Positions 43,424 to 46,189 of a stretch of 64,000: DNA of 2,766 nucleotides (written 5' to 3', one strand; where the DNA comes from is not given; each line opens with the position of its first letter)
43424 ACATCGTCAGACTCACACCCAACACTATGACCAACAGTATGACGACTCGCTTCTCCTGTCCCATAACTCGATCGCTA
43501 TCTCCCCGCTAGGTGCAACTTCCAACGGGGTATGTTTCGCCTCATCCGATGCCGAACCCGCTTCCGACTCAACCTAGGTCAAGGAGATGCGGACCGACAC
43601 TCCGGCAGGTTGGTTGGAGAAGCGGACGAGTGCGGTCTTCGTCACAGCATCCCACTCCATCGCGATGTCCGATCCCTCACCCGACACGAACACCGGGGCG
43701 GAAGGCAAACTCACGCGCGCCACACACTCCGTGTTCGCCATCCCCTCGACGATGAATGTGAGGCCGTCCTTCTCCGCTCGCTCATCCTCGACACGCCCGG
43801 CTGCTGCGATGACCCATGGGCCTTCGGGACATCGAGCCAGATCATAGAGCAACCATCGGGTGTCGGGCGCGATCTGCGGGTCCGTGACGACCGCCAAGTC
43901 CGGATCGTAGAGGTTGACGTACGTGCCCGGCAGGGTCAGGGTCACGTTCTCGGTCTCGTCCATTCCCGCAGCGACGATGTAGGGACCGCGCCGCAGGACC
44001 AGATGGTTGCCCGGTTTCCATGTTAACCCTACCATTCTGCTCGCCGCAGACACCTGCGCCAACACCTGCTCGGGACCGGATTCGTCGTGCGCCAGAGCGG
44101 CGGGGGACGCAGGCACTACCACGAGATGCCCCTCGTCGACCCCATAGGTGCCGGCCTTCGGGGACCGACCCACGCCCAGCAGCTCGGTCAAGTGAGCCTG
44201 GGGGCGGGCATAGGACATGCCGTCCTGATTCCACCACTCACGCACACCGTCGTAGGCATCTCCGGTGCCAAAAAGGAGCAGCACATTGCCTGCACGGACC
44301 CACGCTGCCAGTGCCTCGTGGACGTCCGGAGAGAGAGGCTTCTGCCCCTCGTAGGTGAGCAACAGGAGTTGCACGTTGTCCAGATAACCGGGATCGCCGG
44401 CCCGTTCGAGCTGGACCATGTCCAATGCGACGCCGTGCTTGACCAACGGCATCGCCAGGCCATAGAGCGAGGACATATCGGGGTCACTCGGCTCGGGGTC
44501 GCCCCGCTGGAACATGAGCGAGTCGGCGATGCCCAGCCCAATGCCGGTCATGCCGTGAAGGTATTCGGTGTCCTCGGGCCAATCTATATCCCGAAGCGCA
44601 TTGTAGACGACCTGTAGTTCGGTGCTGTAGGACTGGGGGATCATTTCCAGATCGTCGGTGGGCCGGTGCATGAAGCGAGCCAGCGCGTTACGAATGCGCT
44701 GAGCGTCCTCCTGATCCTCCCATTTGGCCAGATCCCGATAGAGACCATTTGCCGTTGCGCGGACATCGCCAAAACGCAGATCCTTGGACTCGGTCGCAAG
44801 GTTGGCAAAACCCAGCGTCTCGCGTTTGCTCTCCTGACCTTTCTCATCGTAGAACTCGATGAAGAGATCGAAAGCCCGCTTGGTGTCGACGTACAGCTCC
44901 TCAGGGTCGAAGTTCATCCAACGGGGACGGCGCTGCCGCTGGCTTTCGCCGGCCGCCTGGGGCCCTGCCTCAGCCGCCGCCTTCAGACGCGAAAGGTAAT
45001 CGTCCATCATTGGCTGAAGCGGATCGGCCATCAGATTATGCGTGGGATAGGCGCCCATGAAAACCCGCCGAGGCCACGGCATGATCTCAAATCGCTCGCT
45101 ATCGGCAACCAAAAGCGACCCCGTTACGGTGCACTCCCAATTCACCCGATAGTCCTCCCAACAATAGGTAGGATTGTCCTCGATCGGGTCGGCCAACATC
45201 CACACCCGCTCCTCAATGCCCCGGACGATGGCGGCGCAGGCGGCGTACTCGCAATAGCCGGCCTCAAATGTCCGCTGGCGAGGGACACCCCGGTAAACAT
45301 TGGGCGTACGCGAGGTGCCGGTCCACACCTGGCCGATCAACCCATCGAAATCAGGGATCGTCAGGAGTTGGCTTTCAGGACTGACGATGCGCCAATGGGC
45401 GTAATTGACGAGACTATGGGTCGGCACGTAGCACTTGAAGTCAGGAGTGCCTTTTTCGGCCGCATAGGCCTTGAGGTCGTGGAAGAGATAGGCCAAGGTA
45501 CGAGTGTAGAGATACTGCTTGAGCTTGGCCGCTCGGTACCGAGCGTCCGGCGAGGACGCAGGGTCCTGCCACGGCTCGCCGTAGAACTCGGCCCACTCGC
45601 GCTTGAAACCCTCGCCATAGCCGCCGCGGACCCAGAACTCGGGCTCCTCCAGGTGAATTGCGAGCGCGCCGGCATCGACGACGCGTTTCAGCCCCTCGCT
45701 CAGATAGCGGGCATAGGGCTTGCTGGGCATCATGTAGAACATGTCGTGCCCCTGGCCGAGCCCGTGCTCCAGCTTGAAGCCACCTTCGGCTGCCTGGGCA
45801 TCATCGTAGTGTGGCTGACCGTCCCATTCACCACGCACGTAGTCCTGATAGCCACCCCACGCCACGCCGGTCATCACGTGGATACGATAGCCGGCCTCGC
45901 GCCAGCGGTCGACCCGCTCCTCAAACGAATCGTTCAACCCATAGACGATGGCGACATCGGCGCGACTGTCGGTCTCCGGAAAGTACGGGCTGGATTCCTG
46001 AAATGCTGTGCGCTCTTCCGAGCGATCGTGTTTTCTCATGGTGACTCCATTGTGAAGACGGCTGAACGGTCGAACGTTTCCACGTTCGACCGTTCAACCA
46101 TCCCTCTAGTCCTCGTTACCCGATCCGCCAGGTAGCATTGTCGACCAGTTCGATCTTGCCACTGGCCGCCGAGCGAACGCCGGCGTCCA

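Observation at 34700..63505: A 29 kb, 20-gene single-strand glycan locus built mostly from families with no assigned activity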

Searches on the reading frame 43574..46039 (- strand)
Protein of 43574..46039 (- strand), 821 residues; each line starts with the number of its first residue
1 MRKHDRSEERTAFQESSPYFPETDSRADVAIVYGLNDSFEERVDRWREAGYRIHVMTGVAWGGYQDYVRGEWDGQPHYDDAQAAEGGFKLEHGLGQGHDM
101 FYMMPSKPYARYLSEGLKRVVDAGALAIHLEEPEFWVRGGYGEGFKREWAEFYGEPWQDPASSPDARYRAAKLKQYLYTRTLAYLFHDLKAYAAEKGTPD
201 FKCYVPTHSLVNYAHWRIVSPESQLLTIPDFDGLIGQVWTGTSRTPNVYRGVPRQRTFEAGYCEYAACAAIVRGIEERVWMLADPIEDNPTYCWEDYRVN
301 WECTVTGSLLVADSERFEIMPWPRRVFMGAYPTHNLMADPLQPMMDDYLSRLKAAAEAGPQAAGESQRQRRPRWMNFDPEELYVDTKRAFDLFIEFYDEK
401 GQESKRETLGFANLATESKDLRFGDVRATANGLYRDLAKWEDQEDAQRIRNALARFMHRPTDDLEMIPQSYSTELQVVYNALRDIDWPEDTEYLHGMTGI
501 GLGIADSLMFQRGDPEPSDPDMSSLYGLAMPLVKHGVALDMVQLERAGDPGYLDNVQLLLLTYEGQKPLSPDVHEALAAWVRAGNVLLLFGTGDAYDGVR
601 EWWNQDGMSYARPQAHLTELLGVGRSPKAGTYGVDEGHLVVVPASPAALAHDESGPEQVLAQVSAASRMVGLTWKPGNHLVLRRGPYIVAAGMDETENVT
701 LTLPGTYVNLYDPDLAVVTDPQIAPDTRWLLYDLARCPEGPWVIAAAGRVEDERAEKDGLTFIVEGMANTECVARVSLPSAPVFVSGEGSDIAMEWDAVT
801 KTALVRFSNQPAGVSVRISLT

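Call 5: search_protein_families(library=pfam, proteins=[window:43574-46039:-], max_evalue=0.01)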
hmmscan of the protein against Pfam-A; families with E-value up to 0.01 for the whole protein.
window:43574-46039:- (821 aa): 0 families

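Call 10: find_homologous_proteins(query=window:43574-46039:-, max_evalue=0.00001)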
Query window:43574-46039:- (821 aa): 3335 proteins with E <= 0.00001 among 8000 candidates; the best 120 are listed.
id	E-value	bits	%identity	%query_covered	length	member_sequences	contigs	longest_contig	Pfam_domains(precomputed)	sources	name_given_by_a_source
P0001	0.0e+0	1527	80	100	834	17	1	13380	-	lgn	-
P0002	0.0e+0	1520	79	100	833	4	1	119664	-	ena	-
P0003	0.0e+0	1511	78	100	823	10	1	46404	-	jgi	-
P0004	0.0e+0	1505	79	100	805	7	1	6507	-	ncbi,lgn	-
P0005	0.0e+0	1374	93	77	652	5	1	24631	-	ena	-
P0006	0.0e+0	1355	71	100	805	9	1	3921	-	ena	-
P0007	0.0e+0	1340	70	100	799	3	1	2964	-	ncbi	-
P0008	0.0e+0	1333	71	100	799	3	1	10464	-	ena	-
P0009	0.0e+0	1306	69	100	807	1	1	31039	-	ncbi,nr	ncbi:MAG: hypothetical protein JXA33_22005 [Anaerolineae bacterium]|nr:hypothetical protein [Anaerol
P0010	0.0e+0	1304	69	100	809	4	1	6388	-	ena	-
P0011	0.0e+0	1302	68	100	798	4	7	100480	-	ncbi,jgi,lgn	-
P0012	0.0e+0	1289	68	100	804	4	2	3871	-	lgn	-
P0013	0.0e+0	1287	69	100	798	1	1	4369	-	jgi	jgi:hypothetical protein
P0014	0.0e+0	1287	67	100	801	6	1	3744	-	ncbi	-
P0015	0.0e+0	1277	67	100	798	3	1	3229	-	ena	-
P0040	0.0e+0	1144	61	100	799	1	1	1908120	-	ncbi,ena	-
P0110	9.9e-201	687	52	43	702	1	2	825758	-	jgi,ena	-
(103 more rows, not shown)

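Call 13: search_solved_structures(query=A1, max_evalue=1)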
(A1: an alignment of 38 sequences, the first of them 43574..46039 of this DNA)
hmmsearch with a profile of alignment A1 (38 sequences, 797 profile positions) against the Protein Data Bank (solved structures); distinct sequences matched with E-value up to 1: 3.
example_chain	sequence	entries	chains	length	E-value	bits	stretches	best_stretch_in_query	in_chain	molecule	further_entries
2osx_A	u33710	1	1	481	0.39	11.8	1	701-795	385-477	Endoglycoceramidase II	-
2osw_A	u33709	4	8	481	0.39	11.8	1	701-795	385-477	Endoglycoceramidase II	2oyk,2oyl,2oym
2osy_A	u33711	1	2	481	0.39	11.8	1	701-795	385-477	Endoglycoceramidase II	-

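Call 14: find_related_loci(query=A1, collection=genome_contigs, flank=10000)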
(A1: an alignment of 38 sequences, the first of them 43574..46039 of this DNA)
Query A1 (821 aa) in genome_contigs; peptide patterns used: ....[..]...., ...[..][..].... (x = any residue, [..] = any of these).
600 stretches matched a pattern (row limit reached: there are more); 584 encode a relative of the query (tblastn E <= 1e-3); the best 80 are kept; 80 distinct loci.
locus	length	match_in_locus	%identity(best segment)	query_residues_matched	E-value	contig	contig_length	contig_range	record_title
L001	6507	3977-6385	79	1-819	0e+0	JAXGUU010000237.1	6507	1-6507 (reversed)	MAG: Anaerolineae bacterium isolate AnMBR.bin427 bin427_237, whole genome shotgun sequence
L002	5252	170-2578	79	1-819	0e+0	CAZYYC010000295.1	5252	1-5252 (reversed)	MAG TPA_asm: uncultured Anaerolineales bacterium isolate SRP241326_co1_43 genome assembly, contig: NODE_18504_length_525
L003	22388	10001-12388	68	1-818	0e+0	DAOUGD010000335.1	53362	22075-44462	MAG TPA_asm: Anaerolineae bacterium isolate R24_97 k131_1637038, whole genome shotgun sequence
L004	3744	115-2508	67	1-819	0e+0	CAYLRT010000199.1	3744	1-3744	MAG TPA_asm: uncultured Anaerolineales bacterium isolate binchicken_co19_453 genome assembly, contig: NODE_44861_length_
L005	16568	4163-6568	63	1-818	0e+0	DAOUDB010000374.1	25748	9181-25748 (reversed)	MAG TPA_asm: Thermoflexales bacterium isolate H89_890 210614, whole genome shotgun sequence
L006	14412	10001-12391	60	1-818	0e+0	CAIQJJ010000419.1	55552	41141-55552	MAG: uncultured Anaerolineales bacterium isolate LaPlata-a_bin-2312 genome assembly, contig: bin-2312:419/927, whole gen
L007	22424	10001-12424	59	1-818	0e+0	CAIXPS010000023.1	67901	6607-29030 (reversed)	uncultured bacterium isolate AlinenLipids_bin-0794 genome assembly, contig: bin-0794:023/603, whole genome shotgun seque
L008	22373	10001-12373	51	1-820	0e+0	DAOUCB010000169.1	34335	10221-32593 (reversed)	MAG TPA_asm: Anaerolineae bacterium isolate H76_765 k137_241709, whole genome shotgun sequence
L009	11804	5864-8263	53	1-820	0e+0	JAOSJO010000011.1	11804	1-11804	MAG: Anaerolineae bacterium isolate FR_5 FR-Anaerolineae-1_s19, whole genome shotgun sequence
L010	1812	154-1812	63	1-575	0e+0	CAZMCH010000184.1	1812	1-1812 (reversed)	MAG TPA_asm: uncultured bacterium isolate binchicken_co274_484 genome assembly, contig: NODE_169911_length_1812_cov_4.19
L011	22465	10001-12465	93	1-821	0e+0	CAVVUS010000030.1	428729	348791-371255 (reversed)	MAG: uncultured Chloroflexia bacterium isolate MFD02923.bin.2.49 genome assembly, contig: contig_3143, whole genome shot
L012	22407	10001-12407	60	1-818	0e+0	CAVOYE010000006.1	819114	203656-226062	MAG: uncultured Chloroflexia bacterium isolate MFD09964.bin.2.39 genome assembly, contig: contig_19477, whole genome sho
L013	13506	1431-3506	51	1-817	2e-117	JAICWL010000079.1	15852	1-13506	MAG: Fimbriimonadaceae bacterium isolate LS_FP_2_bin.42 k141_1453868_length_15852_cov_13.0004, whole genome shotgun sequ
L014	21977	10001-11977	52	2-793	1e-117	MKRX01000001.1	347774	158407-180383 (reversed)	MAG: Armatimonadetes bacterium 55-13 SCNpilot_expt_500_bf_scaffold_103, whole genome shotgun sequence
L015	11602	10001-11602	53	5-667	4e-117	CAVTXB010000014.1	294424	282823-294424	MAG: uncultured Actinomycetota bacterium isolate MFD09671.bin.2.119 genome assembly, contig: contig_9725, whole genome s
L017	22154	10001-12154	56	6-820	3e-116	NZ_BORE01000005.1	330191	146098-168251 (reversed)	Bacillus sp. J14TS2 sequence005, whole genome shotgun sequence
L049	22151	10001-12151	53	5-809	1e-111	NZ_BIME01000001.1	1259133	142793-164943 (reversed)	Paenibacillus illinoisensis NBRC 15959 PIL01S_CON000001, whole genome shotgun sequence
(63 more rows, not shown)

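Call 28: search_protein_families(library=pfam, proteins=[L049:1403-3040:+, L049:3156-4103:+, L049:4051-5001:+, L049:5029-6171:+, L049:6317-8374:-, L049:8677-9834:+, L049:15370-16296:+, L049:16309-17205:+, L049:17273-18925:+, L049:19081-21096:+], max_evalue=0.0001)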
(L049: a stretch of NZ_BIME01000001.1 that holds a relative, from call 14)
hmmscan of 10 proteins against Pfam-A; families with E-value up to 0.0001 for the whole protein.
L049:1403-3040:+ (545 aa): 1 family
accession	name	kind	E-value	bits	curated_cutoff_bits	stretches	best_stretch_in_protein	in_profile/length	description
PF13416.11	SBP_bac_8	-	4.6e-11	43.5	27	1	82-360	10-233/279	Bacterial extracellular solute-binding protein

L049:3156-4103:+ (315 aa): 1 family
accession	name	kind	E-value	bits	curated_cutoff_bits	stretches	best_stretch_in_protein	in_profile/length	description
PF00528.27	BPD_transp_1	-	6e-12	46.1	26.4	1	103-306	2-179/184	Binding-protein-dependent transport system inner membrane component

L049:4051-5001:+ (316 aa): 1 family
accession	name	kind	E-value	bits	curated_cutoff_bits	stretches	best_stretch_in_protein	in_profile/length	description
PF00528.27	BPD_transp_1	-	4.8e-09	36.6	26.4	1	123-306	22-179/184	Binding-protein-dependent transport system inner membrane component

L049:5029-6171:+ (380 aa): 5 families
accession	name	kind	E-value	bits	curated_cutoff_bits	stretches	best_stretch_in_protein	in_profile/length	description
PF03663.20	Glyco_hydro_76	-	4.2e-42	145.4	25.9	1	35-357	4-347/366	Glycosyl hydrolase family 76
PF07470.19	Glyco_hydro_88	-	1.3e-10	41.2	26.6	1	68-219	22-175/352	Glycosyl Hydrolase Family 88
PF07221.17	GlcNAc_2-epim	-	2.7e-07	30.6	23.4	0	28-119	96-190/347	N-acylglucosamine 2-epimerase (GlcNAc 2-epimerase)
PF07944.18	Beta-AFase-like_GH127_cat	-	2e-06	27.5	24.9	0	122-268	129-253/376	Beta-L-arabinofuranosidase, GH127 catalytic domain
PF06662.19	C5-epim_C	-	2.7e-05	24.2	23.3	0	233-272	21-60/188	D-glucuronyl C5-epimerase C-terminus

L049:6317-8374:- (685 aa): 4 families
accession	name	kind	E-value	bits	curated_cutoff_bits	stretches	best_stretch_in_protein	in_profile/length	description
PF14323.11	GxGYxYP_C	-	2.7e-60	204.6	27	1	455-676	1-242/242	GxGYxYP putative glycoside hydrolase C-terminal domain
PF20958.2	GxGYxYP_N_3rd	-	9.1e-19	67.8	24.4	1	358-437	14-91/91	GxGYxYP third domain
PF20957.2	GxGYxYP_N_2nd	-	1.9e-16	60.3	24.5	1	121-192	1-67/68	GxGYxYP_N second domain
PF16216.10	GxGYxYP_N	-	9.1e-12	45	23.9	1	57-109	6-58/72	GxGYxYP_N 1st domain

L049:8677-9834:+ (385 aa): 4 families
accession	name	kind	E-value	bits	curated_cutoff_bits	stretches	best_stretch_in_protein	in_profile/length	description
PF13377.12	Peripla_BP_3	-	5.9e-24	85.4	26.5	1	212-379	1-167/167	Periplasmic binding protein-like domain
PF00532.27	Peripla_BP_1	-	2e-17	64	22.2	1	102-363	2-270/281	Periplasmic binding proteins and sugar binding domain of LacI family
PF00392.27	GntR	-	1.1e-16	60.6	27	1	12-75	1-64/64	Bacterial regulatory proteins, gntR family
PF13407.12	Peripla_BP_4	-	1.7e-11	44.6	35.1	1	104-357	1-256/258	Periplasmic binding protein domain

L049:15370-16296:+ (308 aa): 1 family
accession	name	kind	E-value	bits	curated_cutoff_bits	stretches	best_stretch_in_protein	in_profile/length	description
PF00528.27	BPD_transp_1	-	4.4e-16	59.6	26.4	1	94-303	1-183/184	Binding-protein-dependent transport system inner membrane component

L049:16309-17205:+ (298 aa): 1 family
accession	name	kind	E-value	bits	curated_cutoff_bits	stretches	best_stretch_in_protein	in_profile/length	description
PF00528.27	BPD_transp_1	-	2.4e-13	50.6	26.4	1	91-291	7-182/184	Binding-protein-dependent transport system inner membrane component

L049:17273-18925:+ (550 aa): 1 family
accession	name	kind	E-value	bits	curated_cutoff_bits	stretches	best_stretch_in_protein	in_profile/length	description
PF01547.30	SBP_bac_1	-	2.6e-17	64.2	26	1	64-380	12-305/307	Bacterial extracellular solute-binding protein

L049:19081-21096:+ (671 aa): 3 families
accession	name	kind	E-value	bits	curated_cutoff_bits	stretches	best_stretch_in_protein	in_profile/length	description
PF16335.10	GtaA_6_Hairpin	-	8.9e-140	466.3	24.9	1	326-668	1-342/343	Glutaminase A six helical-hairpin domain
PF17168.10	DUF5127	-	7.2e-52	176.9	28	1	93-317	3-226/229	Domain of unknown function (DUF5127)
PF16334.10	DUF4964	-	1.6e-22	79.5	30.7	1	7-67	20-80/88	Domain of unknown function (DUF4964)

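Call 31: predict_structure(alignment_id=A1)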
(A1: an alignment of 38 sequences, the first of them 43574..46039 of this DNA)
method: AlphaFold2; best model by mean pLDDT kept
length: 821 residues; sequences in the alignment: 38
mean_pLDDT: 90.8   pTM: 0.91
mean pLDDT of the five models: 90.8, 90.8, 90.2, 89.7, 89.6
residues with pLDDT >= 90: 609; 70-90: 163; 50-70: 40; < 50: 9
segments of 3 or more residues with pLDDT < 50: 367-369
pLDDT, mean of each block of 10 residues (from residue 1): 89 94 94 92 96 87 77 92 88 70 90 93 97 84 96 96 95 95 97 97 93 88 95 85 70 81 93 94 83 90 93 93 91 92 96 90 52 67 96 94 70 61 86 88 90 90 95 97 93 95 96 84 91 95 97 97 96 98 98 92 93 96 97 98 96 95 96 89 97 83 97 98 95 94 95 92 95 96 92 96 96 95 86
secondary structure, 60 per line:
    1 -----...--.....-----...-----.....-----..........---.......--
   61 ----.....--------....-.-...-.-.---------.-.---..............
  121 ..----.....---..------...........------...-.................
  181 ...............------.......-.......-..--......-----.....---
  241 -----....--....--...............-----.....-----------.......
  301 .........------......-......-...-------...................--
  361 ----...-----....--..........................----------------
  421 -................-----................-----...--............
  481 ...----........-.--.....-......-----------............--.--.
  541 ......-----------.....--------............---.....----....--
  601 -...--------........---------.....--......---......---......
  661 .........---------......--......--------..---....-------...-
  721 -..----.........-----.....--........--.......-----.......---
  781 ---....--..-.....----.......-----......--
elements in order (helices of 4 or more, strands of 3 or more residues): E11-15 E29-33 H39-48 E52-58 H65-69 H107-122 E127-131 H143-153 H164-195 E202-208 H210-216 H222-227 E233-237 E246-249 E252-255 H258-272 E278-282 H294-309 E316-321 H323-328 E330-332 H341-358 H373-376 H379-404 H423-437 H443-458 E464-466 H469-483 E491-495 E500-504 H506-511 H523-534 E540-543 E558-562 H571-582 E586-590 H595-598 H613-620 E630-634 E637-642 H646-651 H655-669 E679-684 E687-692 E706-709 E717-719 E728-733 E742-746 E749-756 E759-765 E771-777 E784-787 E793-797 E802-808 E814-819

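Call 33: fold_search(model_id=the predicted structure, library=pdb)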
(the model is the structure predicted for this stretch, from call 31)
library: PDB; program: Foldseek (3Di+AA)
matches with E <= 10: 1382; with E <= 0.001: 139
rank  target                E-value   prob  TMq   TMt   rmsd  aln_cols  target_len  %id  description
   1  4uzs_C                2.9e-13  1.00  0.41  0.48  12.4       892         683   10  Crystal structure of Bifidobacterium bifidum beta-galactosidase (released 2015-09-30)
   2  6t5o_DDD              6.2e-13  1.00  0.41  0.49  10.9       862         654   10  Bacteroides salyersiae GH164 beta-mannosidase (released 2020-01-01)
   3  7oms_BBB              6.6e-13  1.00  0.44  0.54  10.3       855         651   10  Bs164 in complex with mannocyclophellitol aziridine (released 2022-02-02)
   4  6t5o_AAA              9.1e-13  1.00  0.42  0.51  10.0       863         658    9  Bacteroides salyersiae GH164 beta-mannosidase (released 2020-01-01)
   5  4ucf_C                9.1e-13  1.00  0.40  0.47  13.3       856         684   10  Crystal structure of Bifidobacterium bifidum beta-galactosidase in complex with alpha-galactose (released 2016-01-20)
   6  6t6g_AAA              9.6e-13  1.00  0.41  0.50  10.8       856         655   10  Bacteroides salyersiae GH164 beta-mannosidase in complex with noeuromycin (released 2020-01-01)
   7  6t7g_AAA              1.3e-12  1.00  0.42  0.50  10.3       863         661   10  Bacteroides salyersiae GH164 beta-mannosidase in complex with mannoimidazole (released 2019-12-25)
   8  7omi_AAA              1.4e-12  1.00  0.42  0.51  10.8       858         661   10  Bs164 in complex with mannocyclophellitol epoxide (released 2022-02-02)
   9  6t7g_EEE              1.6e-12  1.00  0.43  0.52  10.3       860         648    9  Bacteroides salyersiae GH164 beta-mannosidase in complex with mannoimidazole (released 2019-12-25)
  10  6t5o_FFF              1.6e-12  1.00  0.41  0.50  10.5       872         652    9  Bacteroides salyersiae GH164 beta-mannosidase (released 2020-01-01)
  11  7oms_DDD              1.7e-12  1.00  0.42  0.51  10.8       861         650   10  Bs164 in complex with mannocyclophellitol aziridine (released 2022-02-02)
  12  7vky_A                1.7e-12  1.00  0.41  0.47  14.3       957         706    9  The complex structure of beta-1,2-glucosyltransferase from Ignavibacterium album with sophorose (released 2022-03-09)
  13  7omi_DDD              1.8e-12  1.00  0.43  0.52  10.5       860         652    9  Bs164 in complex with mannocyclophellitol epoxide (released 2022-02-02)
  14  7vkz_A                1.8e-12  1.00  0.45  0.52  11.4       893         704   10  The complex structure of beta-1,2-glucosyltransferase from Ignavibacterium album with 1-Deoxynojirimycin (released 2022-03-09)
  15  4uzs_B                1.9e-12  1.00  0.43  0.51  11.0       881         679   10  Crystal structure of Bifidobacterium bifidum beta-galactosidase (released 2015-09-30)
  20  7vky_B                2.6e-12  1.00  0.45  0.51  11.2       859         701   10  The complex structure of beta-1,2-glucosyltransferase from Ignavibacterium album with sophorose (released 2022-03-09)
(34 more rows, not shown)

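Call 34: search_protein_families(library=ncbifam, proteins=[window:43574-46039:-], max_evalue=0.001)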
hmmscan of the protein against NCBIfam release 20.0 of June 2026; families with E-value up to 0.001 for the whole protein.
window:43574-46039:- (821 aa): 0 families
